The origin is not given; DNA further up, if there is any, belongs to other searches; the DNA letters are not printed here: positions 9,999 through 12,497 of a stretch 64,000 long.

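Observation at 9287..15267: Candidate outer-membrane glucan-capture module: three Glucodextran_C-like paralogs around a 732-aa beta-barrel, appended to a MalEFGK-type locus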

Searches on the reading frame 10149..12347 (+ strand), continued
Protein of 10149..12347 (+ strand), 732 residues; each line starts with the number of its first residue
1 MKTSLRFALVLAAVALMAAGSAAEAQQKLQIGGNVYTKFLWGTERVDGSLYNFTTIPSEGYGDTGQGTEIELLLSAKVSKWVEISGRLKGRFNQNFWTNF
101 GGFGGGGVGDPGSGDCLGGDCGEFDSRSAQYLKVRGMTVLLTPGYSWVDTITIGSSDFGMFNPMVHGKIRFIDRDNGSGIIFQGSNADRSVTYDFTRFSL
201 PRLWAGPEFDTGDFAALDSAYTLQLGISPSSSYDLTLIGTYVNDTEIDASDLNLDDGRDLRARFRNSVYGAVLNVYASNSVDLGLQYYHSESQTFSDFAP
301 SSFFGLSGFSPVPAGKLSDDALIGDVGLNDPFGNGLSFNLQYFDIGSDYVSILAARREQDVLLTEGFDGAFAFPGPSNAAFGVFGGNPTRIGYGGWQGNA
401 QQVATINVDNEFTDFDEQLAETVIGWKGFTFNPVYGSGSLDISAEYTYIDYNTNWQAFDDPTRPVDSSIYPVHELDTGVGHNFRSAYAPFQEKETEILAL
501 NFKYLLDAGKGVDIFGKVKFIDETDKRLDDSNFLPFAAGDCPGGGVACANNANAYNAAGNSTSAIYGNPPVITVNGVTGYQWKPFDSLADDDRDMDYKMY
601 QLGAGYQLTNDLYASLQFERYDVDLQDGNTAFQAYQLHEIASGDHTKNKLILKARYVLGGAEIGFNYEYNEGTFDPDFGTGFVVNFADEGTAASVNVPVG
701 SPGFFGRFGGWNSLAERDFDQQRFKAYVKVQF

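Call 35: list_cluster_members(proteins=[P0148, P0171, P0153, P0154, P0173, P0123, P0124, P0127, P0128, P0181])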
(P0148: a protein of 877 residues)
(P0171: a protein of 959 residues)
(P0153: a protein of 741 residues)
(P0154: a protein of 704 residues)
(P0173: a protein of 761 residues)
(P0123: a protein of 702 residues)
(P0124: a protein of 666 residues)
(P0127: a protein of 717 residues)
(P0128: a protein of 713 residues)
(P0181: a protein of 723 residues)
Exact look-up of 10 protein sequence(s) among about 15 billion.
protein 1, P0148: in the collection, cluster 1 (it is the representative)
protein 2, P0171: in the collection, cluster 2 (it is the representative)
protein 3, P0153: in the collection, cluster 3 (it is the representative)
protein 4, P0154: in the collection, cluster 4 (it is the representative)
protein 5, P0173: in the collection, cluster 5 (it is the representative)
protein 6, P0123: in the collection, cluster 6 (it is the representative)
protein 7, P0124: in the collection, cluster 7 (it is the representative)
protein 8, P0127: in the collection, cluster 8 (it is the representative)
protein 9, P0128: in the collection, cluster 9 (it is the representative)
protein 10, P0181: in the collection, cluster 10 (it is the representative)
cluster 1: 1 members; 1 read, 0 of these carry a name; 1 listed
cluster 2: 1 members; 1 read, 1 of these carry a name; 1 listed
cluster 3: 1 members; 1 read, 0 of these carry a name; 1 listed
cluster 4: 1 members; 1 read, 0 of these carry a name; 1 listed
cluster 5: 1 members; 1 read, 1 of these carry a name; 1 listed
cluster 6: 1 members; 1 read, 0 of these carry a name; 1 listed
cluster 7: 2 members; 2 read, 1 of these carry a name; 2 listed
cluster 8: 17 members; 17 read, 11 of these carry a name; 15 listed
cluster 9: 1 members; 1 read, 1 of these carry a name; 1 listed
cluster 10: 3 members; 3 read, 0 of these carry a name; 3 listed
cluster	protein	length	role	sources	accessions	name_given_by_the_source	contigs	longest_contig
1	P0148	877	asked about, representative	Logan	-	-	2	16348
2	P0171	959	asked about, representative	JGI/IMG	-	hypothetical protein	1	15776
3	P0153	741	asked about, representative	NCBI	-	-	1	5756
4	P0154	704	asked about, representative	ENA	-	-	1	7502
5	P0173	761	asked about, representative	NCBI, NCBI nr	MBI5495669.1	MAG: hypothetical protein HY904_11645 [Deltaproteobacteria bacterium] | hypothetical protein [Deltaproteobacteria bacterium]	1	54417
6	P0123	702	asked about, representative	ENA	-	-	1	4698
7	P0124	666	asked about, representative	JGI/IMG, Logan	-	-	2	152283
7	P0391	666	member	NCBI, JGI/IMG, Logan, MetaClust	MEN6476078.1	MAG: hypothetical protein ABFD81_18835 [Syntrophaceae bacterium] | \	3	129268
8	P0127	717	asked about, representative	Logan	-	-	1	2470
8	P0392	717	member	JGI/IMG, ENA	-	hypothetical protein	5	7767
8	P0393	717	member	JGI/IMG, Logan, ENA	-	hypothetical protein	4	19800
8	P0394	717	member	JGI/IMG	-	hypothetical protein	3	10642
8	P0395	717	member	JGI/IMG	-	hypothetical protein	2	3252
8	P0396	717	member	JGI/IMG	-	hypothetical protein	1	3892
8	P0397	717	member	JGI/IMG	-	hypothetical protein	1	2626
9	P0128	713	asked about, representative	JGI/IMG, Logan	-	hypothetical protein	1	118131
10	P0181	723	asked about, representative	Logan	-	-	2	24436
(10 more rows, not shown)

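Call 36: find_encoding_contigs(protein=P0148, flank=10000, max_places=2)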
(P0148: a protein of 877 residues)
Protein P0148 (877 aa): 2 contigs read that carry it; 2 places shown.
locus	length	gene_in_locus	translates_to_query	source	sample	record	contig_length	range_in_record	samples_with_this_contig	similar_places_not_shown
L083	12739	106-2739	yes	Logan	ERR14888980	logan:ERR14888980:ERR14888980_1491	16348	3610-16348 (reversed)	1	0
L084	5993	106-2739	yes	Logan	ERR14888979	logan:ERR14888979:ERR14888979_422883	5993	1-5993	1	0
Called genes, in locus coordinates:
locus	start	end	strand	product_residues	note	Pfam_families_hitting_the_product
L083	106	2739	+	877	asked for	PF09985:Glucodextran_C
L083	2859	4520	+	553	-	PF00128:Alpha-amylase, PF16657:Malt_amylase_C (weak)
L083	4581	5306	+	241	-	-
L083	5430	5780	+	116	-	-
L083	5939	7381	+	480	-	PF00989:PAS, PF08448:PAS_4, PF13426:PAS_9 (weak), PF08447:PAS_3, PF08448:PAS_4, PF13426:PAS_9, PF07568:HisKA_2, PF02518:HATPase_c, +2 more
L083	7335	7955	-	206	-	-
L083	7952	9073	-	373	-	PF04055:Radical_SAM, PF13186:SPASM (weak)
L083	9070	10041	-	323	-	PF04055:Radical_SAM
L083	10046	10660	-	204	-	-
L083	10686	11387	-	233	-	-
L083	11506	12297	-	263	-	-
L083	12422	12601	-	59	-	-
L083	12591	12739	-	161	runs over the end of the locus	-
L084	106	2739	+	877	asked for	PF09985:Glucodextran_C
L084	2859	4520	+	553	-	PF00128:Alpha-amylase, PF16657:Malt_amylase_C (weak)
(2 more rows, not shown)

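Call 37: find_encoding_contigs(protein=P0171, flank=10000, max_places=2)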
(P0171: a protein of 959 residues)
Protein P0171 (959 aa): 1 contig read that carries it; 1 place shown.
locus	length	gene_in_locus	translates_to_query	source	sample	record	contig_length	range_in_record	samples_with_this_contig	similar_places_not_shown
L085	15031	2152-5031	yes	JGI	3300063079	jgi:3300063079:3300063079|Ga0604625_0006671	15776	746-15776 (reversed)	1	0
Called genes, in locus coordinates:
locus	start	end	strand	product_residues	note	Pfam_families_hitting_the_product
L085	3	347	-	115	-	?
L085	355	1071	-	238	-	PF13398:Peptidase_M50B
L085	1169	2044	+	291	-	PF13948:DUF4215 (faint)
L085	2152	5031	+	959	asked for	PF09985:Glucodextran_C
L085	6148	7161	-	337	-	-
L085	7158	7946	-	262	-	-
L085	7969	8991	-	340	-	-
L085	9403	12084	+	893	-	PF00128:Alpha-amylase (weak)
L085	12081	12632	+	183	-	-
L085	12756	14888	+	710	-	PF00723:Glyco_hydro_15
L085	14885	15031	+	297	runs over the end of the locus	?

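Call 38: find_encoding_contigs(protein=P0124, flank=8000, max_places=1)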
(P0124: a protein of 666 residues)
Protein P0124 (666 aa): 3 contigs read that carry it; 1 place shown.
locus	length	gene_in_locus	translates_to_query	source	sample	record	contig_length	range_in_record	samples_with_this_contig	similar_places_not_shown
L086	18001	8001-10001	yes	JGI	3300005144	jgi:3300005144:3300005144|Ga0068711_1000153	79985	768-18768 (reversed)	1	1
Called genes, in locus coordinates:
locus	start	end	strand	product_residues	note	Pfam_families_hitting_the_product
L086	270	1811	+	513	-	PF00128:Alpha-amylase, PF16657:Malt_amylase_C, PF22026:Alpha-amylase_C_2, PF22460:Neopullulanase-like_C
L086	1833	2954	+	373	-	PF00005:ABC_tran, PF17912:OB_MalK, PF08402:TOBE_2 (weak), PF03459:TOBE (weak)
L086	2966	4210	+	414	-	PF01547:SBP_bac_1, PF13416:SBP_bac_8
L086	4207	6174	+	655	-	PF00528:BPD_transp_1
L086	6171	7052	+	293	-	PF00528:BPD_transp_1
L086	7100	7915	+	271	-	PF09985:Glucodextran_C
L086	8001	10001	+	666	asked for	-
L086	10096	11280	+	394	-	PF09985:Glucodextran_C, PF09851:SHOCT (faint)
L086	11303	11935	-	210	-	-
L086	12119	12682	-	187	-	PF01184:Gpr1_Fun34_YaaH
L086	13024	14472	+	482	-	PF12146:Hydrolase_4 (weak)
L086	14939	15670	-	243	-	PF12728:HTH_17 (faint), PF28507:Rv1828_C (faint), PF00376:MerR, PF13411:MerR_1, PF13591:MerR_2 (faint)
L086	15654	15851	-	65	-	-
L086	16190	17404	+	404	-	-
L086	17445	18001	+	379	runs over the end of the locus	PF06050:HGD-D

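Call 39: find_encoding_contigs(protein=P0128, flank=8000, max_places=1)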
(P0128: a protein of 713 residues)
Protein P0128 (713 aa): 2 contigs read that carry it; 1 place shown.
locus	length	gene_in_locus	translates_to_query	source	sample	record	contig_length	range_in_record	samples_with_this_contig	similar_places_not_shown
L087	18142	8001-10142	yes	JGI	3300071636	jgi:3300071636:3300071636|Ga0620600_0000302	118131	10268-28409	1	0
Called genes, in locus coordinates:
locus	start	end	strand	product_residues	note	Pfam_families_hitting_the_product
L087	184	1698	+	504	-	PF00128:Alpha-amylase, PF16657:Malt_amylase_C (weak)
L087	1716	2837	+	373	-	PF00005:ABC_tran, PF17912:OB_MalK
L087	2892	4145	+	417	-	PF01547:SBP_bac_1, PF13416:SBP_bac_8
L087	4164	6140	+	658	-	PF00528:BPD_transp_1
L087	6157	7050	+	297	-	PF00528:BPD_transp_1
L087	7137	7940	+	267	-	PF09985:Glucodextran_C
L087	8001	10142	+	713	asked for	-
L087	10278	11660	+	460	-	PF09985:Glucodextran_C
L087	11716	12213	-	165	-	PF18602:Rap1a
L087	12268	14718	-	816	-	PF08447:PAS_3, PF00989:PAS, PF08448:PAS_4, PF13188:PAS_8 (weak), PF13426:PAS_9, PF13185:GAF_2, PF00512:HisKA, PF02518:HATPase_c, +2 more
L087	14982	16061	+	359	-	-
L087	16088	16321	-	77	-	PF11324:DUF3126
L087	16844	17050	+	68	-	-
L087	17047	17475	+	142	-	PF01381:HTH_3, PF13560:HTH_31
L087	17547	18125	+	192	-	PF13302:Acetyltransf_3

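Call 40: find_encoding_contigs(protein=P0173, flank=8000, max_places=1)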
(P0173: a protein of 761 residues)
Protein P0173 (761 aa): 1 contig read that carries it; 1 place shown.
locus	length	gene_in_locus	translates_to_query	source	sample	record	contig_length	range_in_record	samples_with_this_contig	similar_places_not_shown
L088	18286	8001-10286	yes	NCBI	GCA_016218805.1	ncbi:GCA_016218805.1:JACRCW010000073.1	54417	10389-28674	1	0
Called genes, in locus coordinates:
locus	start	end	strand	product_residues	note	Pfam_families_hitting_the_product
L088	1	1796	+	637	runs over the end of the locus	PF00890:FAD_binding_2, PF02910:Succ_DH_flav_C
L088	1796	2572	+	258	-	PF13085:Fer2_3, PF13187:Fer4_9 (faint), PF12797:Fer4_2 (faint), PF00037:Fer4 (weak), PF13237:Fer4_10 (weak), PF12838:Fer4_7, PF13183:Fer4_8, PF13534:Fer4_17 (weak)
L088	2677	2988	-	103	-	PF00111:Fer2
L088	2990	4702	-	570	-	PF02771:Acyl-CoA_dh_N, PF02770:Acyl-CoA_dh_M, PF00441:Acyl-CoA_dh_1, PF08028:Acyl-CoA_dh_2, PF22924:ACOX_C_alpha1, PF21263:Acyl-CoA-dh_C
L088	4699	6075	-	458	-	PF00501:AMP-binding, PF13193:AMP-binding_C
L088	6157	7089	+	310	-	PF25302:NADase_transloc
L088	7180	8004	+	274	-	PF09985:Glucodextran_C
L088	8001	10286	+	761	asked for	-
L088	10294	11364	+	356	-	PF00005:ABC_tran, PF13304:AAA_21 (faint), PF08402:TOBE_2 (weak)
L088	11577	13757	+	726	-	PF01547:SBP_bac_1, PF13416:SBP_bac_8, PF00528:BPD_transp_1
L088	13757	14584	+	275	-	PF00528:BPD_transp_1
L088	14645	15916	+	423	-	-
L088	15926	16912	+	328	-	-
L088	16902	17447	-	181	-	-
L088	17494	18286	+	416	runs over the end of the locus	-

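Call 60: search_solved_structures(query=A1, max_evalue=10)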
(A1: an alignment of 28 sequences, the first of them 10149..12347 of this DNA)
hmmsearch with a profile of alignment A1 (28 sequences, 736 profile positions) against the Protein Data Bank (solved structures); distinct sequences matched with E-value up to 10: 0.

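Call 63: predict_structure(alignment_id=A3)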
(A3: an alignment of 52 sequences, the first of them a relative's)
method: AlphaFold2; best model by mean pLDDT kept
length: 877 residues; sequences in the alignment: 52
mean_pLDDT: 78.4   pTM: 0.66
mean pLDDT of the five models: 78.4, 78.0, 77.7, 77.0, 75.2
residues with pLDDT >= 90: 370; 70-90: 249; 50-70: 149; < 50: 109
segments of 3 or more residues with pLDDT < 50: 1-4, 24-50, 85-88, 208-224, 284-306, 376-381, 433-435, 467-481, 642-648
pLDDT, mean of each block of 10 residues (from residue 1): 49 61 38 34 40 71 92 83 48 85 91 88 90 87 90 95 87 93 89 65 60 43 59 74 73 59 76 72 44 31 48 91 83 65 83 92 88 50 56 88 93 92 87 59 96 95 55 45 68 96 95 80 68 90 95 97 75 63 94 96 97 93 84 85 48 59 91 79 91 98 96 95 82 79 97 92 98 73 88 97 97 90 92 95 96 80 88 94
secondary structure, 60 per line:
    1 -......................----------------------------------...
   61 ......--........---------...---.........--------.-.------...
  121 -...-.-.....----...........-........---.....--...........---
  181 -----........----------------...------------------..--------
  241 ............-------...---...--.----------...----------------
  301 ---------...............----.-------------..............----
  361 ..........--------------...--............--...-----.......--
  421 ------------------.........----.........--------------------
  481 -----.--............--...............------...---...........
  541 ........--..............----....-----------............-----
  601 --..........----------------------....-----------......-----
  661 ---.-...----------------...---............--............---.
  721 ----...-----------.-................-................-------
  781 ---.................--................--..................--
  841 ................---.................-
elements in order (helices of 4 or more, strands of 3 or more residues): H2-23 E58-66 E69-76 E92-100 E118-120 E128-132 H137-147 H149-154 E160-164 E167-173 H174-177 E186-193 H241-252 E266-268 E310-324 E343-356 E361-370 E390-401 E412-418 E439-447 E452-460 E489-500 E503-517 E530-548 E551-564 H569-572 E584-595 E603-612 H650-655 E666-668 E685-687 E691-702 E705-716 E741-756 E758-773 E784-800 E803-818 E821-838 E841-856 E860-876
